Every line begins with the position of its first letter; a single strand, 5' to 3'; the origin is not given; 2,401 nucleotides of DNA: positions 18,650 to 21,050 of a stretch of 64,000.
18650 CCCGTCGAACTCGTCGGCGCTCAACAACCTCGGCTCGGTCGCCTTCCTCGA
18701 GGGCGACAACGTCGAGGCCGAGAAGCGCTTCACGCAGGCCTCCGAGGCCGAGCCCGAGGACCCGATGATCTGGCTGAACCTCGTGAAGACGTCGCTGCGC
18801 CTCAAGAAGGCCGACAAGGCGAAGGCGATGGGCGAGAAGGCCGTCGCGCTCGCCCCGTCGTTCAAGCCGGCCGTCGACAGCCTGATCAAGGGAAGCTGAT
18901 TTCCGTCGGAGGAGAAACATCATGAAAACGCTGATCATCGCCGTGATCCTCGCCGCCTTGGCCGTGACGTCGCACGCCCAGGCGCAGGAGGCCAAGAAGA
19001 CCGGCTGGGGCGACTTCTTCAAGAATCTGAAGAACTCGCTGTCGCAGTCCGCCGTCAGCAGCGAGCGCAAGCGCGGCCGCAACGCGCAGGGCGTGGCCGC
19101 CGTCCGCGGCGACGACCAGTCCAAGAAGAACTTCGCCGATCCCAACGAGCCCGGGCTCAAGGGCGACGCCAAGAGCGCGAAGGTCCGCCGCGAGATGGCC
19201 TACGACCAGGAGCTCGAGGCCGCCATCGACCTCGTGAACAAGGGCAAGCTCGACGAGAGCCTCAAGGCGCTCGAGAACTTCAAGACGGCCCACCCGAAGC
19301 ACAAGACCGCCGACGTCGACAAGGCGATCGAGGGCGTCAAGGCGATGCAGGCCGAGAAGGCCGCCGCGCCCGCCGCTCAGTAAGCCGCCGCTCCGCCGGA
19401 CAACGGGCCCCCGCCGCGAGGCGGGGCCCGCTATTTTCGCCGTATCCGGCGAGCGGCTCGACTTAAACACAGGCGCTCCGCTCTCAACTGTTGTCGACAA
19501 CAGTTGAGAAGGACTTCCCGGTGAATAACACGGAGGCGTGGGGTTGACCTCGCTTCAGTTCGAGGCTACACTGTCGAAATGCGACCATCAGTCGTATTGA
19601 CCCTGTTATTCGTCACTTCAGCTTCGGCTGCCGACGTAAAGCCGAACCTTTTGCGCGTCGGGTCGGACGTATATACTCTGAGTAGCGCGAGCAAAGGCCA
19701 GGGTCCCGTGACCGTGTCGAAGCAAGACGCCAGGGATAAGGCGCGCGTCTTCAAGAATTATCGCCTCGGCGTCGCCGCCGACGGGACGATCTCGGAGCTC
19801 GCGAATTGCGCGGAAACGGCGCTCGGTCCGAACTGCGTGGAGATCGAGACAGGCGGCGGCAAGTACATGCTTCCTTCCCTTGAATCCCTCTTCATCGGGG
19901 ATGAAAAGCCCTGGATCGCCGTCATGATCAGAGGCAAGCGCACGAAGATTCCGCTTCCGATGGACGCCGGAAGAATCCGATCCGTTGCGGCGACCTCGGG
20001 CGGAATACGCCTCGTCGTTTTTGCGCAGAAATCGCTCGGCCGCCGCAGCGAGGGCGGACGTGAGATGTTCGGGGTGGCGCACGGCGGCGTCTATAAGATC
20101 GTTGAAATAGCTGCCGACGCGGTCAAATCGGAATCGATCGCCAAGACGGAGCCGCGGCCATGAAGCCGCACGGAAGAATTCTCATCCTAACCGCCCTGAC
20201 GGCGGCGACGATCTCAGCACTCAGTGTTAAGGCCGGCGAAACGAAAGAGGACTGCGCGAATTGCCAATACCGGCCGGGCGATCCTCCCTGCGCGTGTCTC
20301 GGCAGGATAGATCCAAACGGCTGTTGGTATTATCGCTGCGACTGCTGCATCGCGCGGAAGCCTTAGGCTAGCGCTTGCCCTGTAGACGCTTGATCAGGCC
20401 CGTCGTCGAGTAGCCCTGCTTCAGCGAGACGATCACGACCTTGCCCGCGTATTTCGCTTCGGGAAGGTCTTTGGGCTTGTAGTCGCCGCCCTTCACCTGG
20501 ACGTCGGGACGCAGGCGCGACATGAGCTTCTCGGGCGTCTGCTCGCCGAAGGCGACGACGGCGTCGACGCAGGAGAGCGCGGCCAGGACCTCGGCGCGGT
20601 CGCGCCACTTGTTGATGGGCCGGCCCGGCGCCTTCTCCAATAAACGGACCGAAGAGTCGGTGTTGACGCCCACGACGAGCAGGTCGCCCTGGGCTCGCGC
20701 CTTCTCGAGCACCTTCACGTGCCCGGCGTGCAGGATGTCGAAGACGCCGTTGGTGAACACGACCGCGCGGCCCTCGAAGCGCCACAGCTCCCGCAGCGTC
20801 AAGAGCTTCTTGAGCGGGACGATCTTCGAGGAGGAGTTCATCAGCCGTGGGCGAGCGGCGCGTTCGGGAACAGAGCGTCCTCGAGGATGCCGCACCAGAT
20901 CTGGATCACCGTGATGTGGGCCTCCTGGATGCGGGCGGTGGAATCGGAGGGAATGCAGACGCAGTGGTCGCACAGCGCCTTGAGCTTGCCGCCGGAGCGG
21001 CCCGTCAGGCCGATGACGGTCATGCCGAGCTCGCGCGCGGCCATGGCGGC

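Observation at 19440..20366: Lower-GC islet with its own promoter encoding two unrecognisable secreted proteins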

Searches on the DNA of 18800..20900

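Call 68: search_rna_families(source=window, start=18800, end=20900, threshold=evalue, max_evalue=1)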
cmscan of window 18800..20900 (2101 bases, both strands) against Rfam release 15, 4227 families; matches with E-value up to 1: 2.
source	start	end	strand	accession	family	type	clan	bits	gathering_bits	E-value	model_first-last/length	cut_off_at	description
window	19373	19470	-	RF03343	mir-3347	Gene; miRNA;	-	21.4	124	0.19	1-106/106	no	mir-3347 microRNA precursor family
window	19376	19439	+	RF02353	BjrC68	Gene; sRNA;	-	17.6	39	0.21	1-82/82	no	Bradyrhizobiaceae sRNA BjrC68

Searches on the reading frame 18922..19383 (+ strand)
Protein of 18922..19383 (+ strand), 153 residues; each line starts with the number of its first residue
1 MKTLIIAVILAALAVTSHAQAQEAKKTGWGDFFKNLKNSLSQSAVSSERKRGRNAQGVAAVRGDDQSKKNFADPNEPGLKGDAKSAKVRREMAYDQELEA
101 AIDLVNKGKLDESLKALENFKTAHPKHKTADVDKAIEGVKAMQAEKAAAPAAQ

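Call 7: search_protein_families(library=pfam, proteins=[window:18922-19383:+], max_evalue=1)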
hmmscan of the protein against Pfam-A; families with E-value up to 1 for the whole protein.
window:18922-19383:+ (153 aa): 3 families
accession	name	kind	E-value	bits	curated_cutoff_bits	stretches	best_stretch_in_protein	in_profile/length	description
PF04956.18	TrbC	-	0.014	16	27.9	1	2-42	11-50/98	TrbC/VIRB2 pilin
PF12729.13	4HB_MCP_1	-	0.089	12.8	27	1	93-148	120-171/181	Four helix bundle sensory module for signal transduction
PF05526.16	R_equi_Vir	-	0.19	12.1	25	1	3-47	14-52/177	Rhodococcus equi virulence-associated protein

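Call 8: search_protein_families(library=ncbifam, proteins=[window:18922-19383:+], max_evalue=1)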
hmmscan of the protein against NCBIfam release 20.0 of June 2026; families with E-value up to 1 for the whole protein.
window:18922-19383:+ (153 aa): 1 family
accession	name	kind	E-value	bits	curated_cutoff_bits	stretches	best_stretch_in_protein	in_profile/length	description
NF007319.0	PRK09810.1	equivalog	0.068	13.1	86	1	1-44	2-40/41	lipoprotein antitoxin entericidin A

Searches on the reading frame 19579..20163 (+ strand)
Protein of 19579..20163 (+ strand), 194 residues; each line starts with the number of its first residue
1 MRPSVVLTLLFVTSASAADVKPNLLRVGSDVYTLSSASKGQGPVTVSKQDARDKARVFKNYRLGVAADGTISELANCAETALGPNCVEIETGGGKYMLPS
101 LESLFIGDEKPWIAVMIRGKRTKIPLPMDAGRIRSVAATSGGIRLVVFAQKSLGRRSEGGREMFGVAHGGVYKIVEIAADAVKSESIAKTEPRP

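Call 7: search_protein_families(library=pfam, proteins=[window:19579-20163:+], max_evalue=1)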
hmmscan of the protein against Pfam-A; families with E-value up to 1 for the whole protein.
window:19579-20163:+ (194 aa): 0 families

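Call 8: search_protein_families(library=ncbifam, proteins=[window:19579-20163:+], max_evalue=1)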
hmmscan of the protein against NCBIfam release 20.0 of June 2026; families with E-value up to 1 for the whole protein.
window:19579-20163:+ (194 aa): 0 families

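Call 9: find_homologous_proteins(query=window:19579-20160:+, max_evalue=0.01)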
Query window:19579-20160:+ (194 aa): 1 proteins with E <= 0.01 among 271 candidates.
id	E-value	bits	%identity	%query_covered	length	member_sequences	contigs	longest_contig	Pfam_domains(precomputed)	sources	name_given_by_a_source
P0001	2.0e-119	414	100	100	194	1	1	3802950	-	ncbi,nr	ncbi:MAG: hypothetical protein M0D55_00510 [Elusimicrobiota bacterium]|nr:MAG: hypothetical protein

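Call 18: search_protein_representatives(protein=window:19579-20160:+)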
Query: 194 residues. Proteins with E-value up to 0.001 (for the whole library): 7; up to 1e-10: 3; up to 1e-30: 1. The best 7 are listed.
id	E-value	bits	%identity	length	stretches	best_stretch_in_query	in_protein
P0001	6.3e-120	413.7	100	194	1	1-194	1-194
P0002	1.0e-28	116.6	34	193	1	2-194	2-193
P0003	5.9e-21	91.3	54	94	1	87-173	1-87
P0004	4.2e-08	49.4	36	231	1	87-192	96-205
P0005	7.5e-05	38.8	23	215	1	6-172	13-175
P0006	1.2e-04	38.2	30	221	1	66-185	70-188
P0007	3.9e-04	36.5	34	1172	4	124-183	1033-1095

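Call 22: find_homologous_proteins(query=A1, max_evalue=0.01)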
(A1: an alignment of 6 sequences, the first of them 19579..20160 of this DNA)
Query A1 (6 sequences) (194 aa, profile of the alignment): 4 proteins with E <= 0.01 among 5028 candidates.
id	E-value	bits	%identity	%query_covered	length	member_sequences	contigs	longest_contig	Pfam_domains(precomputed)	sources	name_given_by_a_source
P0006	2.5e-84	300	27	59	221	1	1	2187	-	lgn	-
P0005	3.7e-75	270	23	86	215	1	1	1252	-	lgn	-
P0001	1.1e-68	249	100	100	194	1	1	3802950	-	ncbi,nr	ncbi:MAG: hypothetical protein M0D55_00510 [Elusimicrobiota bacterium]|nr:MAG: hypothetical protein 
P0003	3.5e-36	143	51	48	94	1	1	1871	-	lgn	-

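Call 23: find_encoding_contigs(protein=P0003, flank=10000)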
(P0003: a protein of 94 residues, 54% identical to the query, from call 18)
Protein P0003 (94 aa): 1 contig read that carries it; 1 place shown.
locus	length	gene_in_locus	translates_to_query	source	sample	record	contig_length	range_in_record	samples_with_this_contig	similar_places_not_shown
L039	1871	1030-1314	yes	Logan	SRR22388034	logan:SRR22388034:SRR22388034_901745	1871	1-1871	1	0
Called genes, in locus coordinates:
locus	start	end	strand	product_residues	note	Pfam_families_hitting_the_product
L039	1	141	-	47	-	?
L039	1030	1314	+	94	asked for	-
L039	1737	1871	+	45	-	?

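Call 24: find_encoding_contigs(protein=P0006, flank=10000)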
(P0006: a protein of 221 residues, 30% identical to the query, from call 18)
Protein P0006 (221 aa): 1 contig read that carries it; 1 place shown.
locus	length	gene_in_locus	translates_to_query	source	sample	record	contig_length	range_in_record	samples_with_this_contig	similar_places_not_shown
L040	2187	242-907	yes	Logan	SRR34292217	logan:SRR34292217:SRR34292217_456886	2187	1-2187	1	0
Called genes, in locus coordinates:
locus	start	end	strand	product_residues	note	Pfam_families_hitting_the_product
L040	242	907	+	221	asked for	-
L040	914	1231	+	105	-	-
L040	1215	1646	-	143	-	-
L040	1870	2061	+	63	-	-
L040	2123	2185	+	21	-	?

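Call 25: find_encoding_contigs(protein=P0005, flank=10000)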
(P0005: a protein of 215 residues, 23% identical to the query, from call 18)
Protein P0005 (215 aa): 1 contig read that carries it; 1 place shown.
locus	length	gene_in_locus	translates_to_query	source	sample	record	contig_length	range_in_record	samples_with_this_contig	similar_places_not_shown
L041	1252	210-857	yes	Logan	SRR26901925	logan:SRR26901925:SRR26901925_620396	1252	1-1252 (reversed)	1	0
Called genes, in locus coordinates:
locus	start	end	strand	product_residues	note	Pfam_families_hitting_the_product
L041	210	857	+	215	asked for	-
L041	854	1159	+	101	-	-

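Call 26: find_encoding_contigs(protein=P0002, flank=10000)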
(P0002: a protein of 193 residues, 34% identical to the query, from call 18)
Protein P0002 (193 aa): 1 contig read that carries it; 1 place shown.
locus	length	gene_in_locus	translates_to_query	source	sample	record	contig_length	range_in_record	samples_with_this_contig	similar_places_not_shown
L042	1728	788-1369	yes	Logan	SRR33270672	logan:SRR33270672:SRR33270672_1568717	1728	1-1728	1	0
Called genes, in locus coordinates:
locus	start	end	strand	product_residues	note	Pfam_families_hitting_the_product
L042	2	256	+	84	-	?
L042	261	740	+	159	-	PF01272:GreA_GreB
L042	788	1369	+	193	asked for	-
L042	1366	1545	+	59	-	-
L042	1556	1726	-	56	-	?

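Call 32: find_encoding_contigs(protein=P0004, flank=10000)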
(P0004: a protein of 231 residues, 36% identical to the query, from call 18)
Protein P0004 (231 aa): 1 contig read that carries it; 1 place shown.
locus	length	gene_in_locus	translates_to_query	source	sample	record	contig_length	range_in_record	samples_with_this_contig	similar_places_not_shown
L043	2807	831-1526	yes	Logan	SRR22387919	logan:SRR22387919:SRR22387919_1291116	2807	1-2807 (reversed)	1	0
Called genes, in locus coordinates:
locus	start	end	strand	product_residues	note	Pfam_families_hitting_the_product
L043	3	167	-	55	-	?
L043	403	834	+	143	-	PF13975:gag-asp_proteas (weak)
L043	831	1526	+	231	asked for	-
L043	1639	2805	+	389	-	?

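Call 41: search_solved_structures(query=A1, max_evalue=10)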
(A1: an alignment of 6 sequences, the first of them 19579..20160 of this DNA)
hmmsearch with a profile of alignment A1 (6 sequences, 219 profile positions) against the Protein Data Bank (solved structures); distinct sequences matched with E-value up to 10: 1.
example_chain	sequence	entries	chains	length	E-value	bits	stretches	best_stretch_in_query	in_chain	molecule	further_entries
3kae_A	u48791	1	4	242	1.7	11.4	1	4-122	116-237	Possible protein of nuclear scaffold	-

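Call 43: predict_structure(alignment_id=A1)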
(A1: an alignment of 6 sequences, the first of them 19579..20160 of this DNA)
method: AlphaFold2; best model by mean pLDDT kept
length: 194 residues; sequences in the alignment: 6
mean_pLDDT: 84.9   pTM: 0.79
mean pLDDT of the five models: 84.9, 81.6, 80.3, 71.1, 64.8
residues with pLDDT >= 90: 107; 70-90: 64; 50-70: 6; < 50: 17
segments of 3 or more residues with pLDDT < 50: 5-18
pLDDT, mean of each block of 10 residues (from residue 1): 47 44 88 84 88 87 92 91 89 94 88 94 94 93 95 89 89 93 87 57
secondary structure, 60 per line:
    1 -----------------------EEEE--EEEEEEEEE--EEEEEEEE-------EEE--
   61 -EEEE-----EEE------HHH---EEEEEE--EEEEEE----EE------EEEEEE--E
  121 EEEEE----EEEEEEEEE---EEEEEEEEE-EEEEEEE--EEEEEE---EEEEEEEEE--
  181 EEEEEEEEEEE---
elements in order: E24-27 E30-38 E41-48 E56-58 E62-65 E71-73 E86-91 E94-99 E112-117 E120-125 E130-138 E142-150 E152-158 E161-166 E170-178 E181-191

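Call 47: search_dna_similar(query=window:19579-20160:+, collection=plasmids, mode=protein, max_evalue=0.1)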
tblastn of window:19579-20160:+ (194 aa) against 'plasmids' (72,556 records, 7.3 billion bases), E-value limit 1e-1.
No match.

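Call 48: search_dna_similar(query=window:19579-20160:+, collection=phages, mode=protein, max_evalue=0.1)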
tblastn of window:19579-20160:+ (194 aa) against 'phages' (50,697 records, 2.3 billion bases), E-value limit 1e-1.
No match.

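Call 51: find_related_loci(query=A3, collection=metagenome_contigs, flank=10000)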
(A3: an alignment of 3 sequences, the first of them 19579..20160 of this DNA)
Query A3 (194 aa) in metagenome_contigs; peptide patterns used: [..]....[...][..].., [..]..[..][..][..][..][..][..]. (x = any residue, [..] = any of these).
169 stretches matched a pattern, but none encodes a relative of the query by tblastn (E <= 1e-3).

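Call 52: fold_search(model_id=the predicted structure, library=pdb)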
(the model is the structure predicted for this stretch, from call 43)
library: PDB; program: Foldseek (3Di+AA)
matches with E <= 10: 763; with E <= 0.001: 0
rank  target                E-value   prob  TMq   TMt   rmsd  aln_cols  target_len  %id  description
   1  5kjd_A                5.4e-03  0.97  0.32  0.17   8.5       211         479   12  Synechocystis apocarotenoid oxygenase (ACO) mutant - Glu150Gln (released 2016-08-03)
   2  5kja_A                5.4e-03  0.97  0.32  0.16   8.8       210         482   12  Synechocystis apocarotenoid oxygenase (ACO) mutant - Trp149Ala (released 2016-08-03)
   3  5kjb_A                6.0e-03  0.97  0.32  0.17   8.6       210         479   13  Synechocystis apocarotenoid oxygenase (ACO) mutant - Glu150Asp (released 2016-08-03)
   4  5kja_B                9.2e-03  0.95  0.31  0.16   8.8       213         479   13  Synechocystis apocarotenoid oxygenase (ACO) mutant - Trp149Ala (released 2016-08-03)
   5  9fm2_C                1.9e-02  0.98  0.34  0.23   6.3       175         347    8  Cryo-EM structure of Influenza B/Washington/02/2019 virus neuraminidase in complex with single-domain antibody hVHH-52 (released 2025-07-09)
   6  5kk0_A                1.9e-02  0.92  0.32  0.17   8.5       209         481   13  Synechocystis ACO mutant - T136A (released 2016-07-13)
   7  3taw                  2.0e-02  0.91  0.35  0.22   9.2       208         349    9  Crystal structure of a putative glycoside hydrolase (BDI_3141) from Parabacteroides distasonis ATCC 8503 at 1.70 A resol (released 2011-08-24)
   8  5kk0_C                2.4e-02  0.93  0.33  0.17   8.4       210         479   13  Synechocystis ACO mutant - T136A (released 2016-07-13)
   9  5txc_A                3.0e-02  0.90  0.30  0.12   8.8       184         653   12  AtxE2 Isopeptidase - APO (released 2016-12-21)
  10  5txe_A                3.1e-02  0.87  0.29  0.11   8.8       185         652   11  AtxE2 Isopeptidase - S527A Variant with Astexin3-dC4 Bound (released 2016-12-21)
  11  9e2g_2B               3.3e-02  0.33  0.22  0.10  14.6       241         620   11  Cryo-EM structure of 48 nm repeat of microtubule doublet from T. brucei flagellum (released 2025-03-12)
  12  4gez_A                3.7e-02  0.90  0.31  0.20   7.8       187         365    6  Structure of a neuraminidase-like protein from A/bat/Guatemala/164/2009 (released 2012-09-26)
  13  9e2g_2C               3.7e-02  0.35  0.24  0.11  15.2       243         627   12  Cryo-EM structure of 48 nm repeat of microtubule doublet from T. brucei flagellum (released 2025-03-12)
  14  4c8s_A                3.9e-02  0.23  0.20  0.12  13.9       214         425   15  Crystal structure of the C-terminal region of yeast Ctf4 (released 2014-04-30)
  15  6c7p_A                4.3e-02  0.82  0.30  0.15   8.9       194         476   11  Crystal structure of D477G ACO/RPE65 chimera, monoclinic crystal form (released 2018-04-25)
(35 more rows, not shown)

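Call 76: search_protein_families(library=padloc, proteins=[window:19579-20160:+], max_evalue=1)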
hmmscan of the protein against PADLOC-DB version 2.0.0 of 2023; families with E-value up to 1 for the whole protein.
window:19579-20160:+ (194 aa): 0 families

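Call 77: search_protein_families(library=phrogs, proteins=[window:19579-20160:+], max_evalue=1)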
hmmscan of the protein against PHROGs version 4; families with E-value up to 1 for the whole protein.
window:19579-20160:+ (194 aa): 0 families

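Call 82: fold_search(model_id=the predicted structure, library=viral)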
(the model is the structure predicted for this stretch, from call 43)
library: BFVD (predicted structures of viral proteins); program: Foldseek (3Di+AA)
matches with E <= 10: 554; with E <= 0.001: 0
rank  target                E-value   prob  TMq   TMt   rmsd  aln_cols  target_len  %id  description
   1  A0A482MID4            1.5e-02  0.97  0.38  0.14   9.0       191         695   15  Uncharacterized protein [Nodularia phage vB_NspS-kac68v161]
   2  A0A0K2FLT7            2.9e-02  0.80  0.33  0.10  13.2       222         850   11  (no name in the UniProt tables at hand)
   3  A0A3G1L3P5            3.4e-02  0.69  0.32  0.08  11.5       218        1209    9  BNR repeat domain protein [Synechococcus phage S-CBWM1]
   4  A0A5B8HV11            4.2e-02  0.25  0.23  0.17  17.2       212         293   16  Uncharacterized protein [Mimiviridae sp. ChoanoV1]
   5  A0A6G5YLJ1            4.9e-02  0.54  0.28  0.17  15.0       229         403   10  (no name in the UniProt tables at hand)
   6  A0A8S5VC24            6.8e-02  0.87  0.36  0.16   9.3       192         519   12  Short tail fiber protein [Siphoviridae sp. ctKsH2]
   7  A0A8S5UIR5            7.1e-02  0.69  0.36  0.27   7.5       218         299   10  Uncharacterized protein [Myoviridae sp. ctu2j3]
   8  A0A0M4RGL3            7.1e-02  0.41  0.27  0.29  13.8       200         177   10  Truncated POZ/BTB kelch domain protein [Vaccinia virus]
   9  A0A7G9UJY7            7.9e-02  0.75  0.30  0.23   9.1       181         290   10  Kelch-like protein [Lumpy skin disease virus]
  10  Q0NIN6                7.9e-02  0.47  0.30  0.26  14.4       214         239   11  Kelch-like protein [Variola virus]
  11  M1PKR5                8.8e-02  0.21  0.20  0.09  14.8       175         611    9  (no name in the UniProt tables at hand)
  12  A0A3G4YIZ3            9.3e-02  0.72  0.30  0.17   9.1       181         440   10  Kelch-like protein [Lumpy skin disease virus]
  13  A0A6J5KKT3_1          1.0e-01  0.30  0.25  0.09  14.5       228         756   10  Intramolecular chaperone auto-processing domain containing protein [uncultured Caudovirales phage]
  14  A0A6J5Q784            1.1e-01  0.41  0.31  0.22   7.8       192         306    7  Uncharacterized protein [uncultured Caudovirales phage]
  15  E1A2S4                1.1e-01  0.10  0.15  0.15  20.1       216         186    9  Uncharacterized protein [Aeromonas phage phiAS5]
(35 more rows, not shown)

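Call 89: search_protein_families(library=pfam, proteins=[L040:1215-1646:-, L040:1870-2061:+, L043:403-834:+, L043:1639-2805:+, L042:261-740:+, L042:1556-1726:-, L039:1737-1871:+, L039:1-141:-], max_evalue=0.01)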
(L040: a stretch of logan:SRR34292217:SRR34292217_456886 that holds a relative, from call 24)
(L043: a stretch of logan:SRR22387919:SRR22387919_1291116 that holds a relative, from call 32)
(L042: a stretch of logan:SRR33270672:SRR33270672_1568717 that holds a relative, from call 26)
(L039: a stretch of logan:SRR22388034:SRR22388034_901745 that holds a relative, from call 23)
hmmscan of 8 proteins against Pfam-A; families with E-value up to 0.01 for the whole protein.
L040:1215-1646:- (143 aa): 1 family
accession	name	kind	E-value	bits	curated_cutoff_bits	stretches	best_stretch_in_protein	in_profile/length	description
PF01380.27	SIS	-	3.4e-05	24.1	25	1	8-74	14-79/131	SIS domain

L040:1870-2061:+ (63 aa): 0 families

L043:403-834:+ (143 aa): 2 families
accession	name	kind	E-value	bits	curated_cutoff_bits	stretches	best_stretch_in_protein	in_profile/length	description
PF13975.11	gag-asp_proteas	-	8.4e-06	26.7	28.2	1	28-102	4-81/92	gag-polyprotein putative aspartyl protease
PF13650.11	Asp_protease_2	-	7.7e-05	23.8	24.3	1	32-87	8-65/90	Aspartyl protease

L043:1639-2805:+ (389 aa): 1 family
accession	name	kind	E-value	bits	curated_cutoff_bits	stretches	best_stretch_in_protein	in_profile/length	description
PF00487.30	FA_desaturase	-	6.6e-17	62.5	29.7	1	47-264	10-239/253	Fatty acid desaturase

L042:261-740:+ (159 aa): 1 family
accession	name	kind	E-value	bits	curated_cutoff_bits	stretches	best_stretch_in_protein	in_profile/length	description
PF01272.25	GreA_GreB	-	1.3e-12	48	26.9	1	90-159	2-77/77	Transcription elongation factor, GreA/GreB, C-term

L042:1556-1726:- (56 aa): 0 families

L039:1737-1871:+ (45 aa): 0 families

L039:1-141:- (47 aa): 0 families

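Call 95: search_protein_families(library=pfam, alignment_id=A1, max_evalue=10)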
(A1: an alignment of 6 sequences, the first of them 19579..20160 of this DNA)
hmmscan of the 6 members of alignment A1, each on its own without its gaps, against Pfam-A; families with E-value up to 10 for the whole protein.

A. member 1, window:19579-20160:+ (194 aa): 0 families

B. families by the number of members that match (of 6 scanned): 2 families
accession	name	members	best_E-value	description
PF25383.1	PH_alsin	1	0.11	Alsin PH-like domain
PF11525.13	CopK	1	1.3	Copper resistance protein K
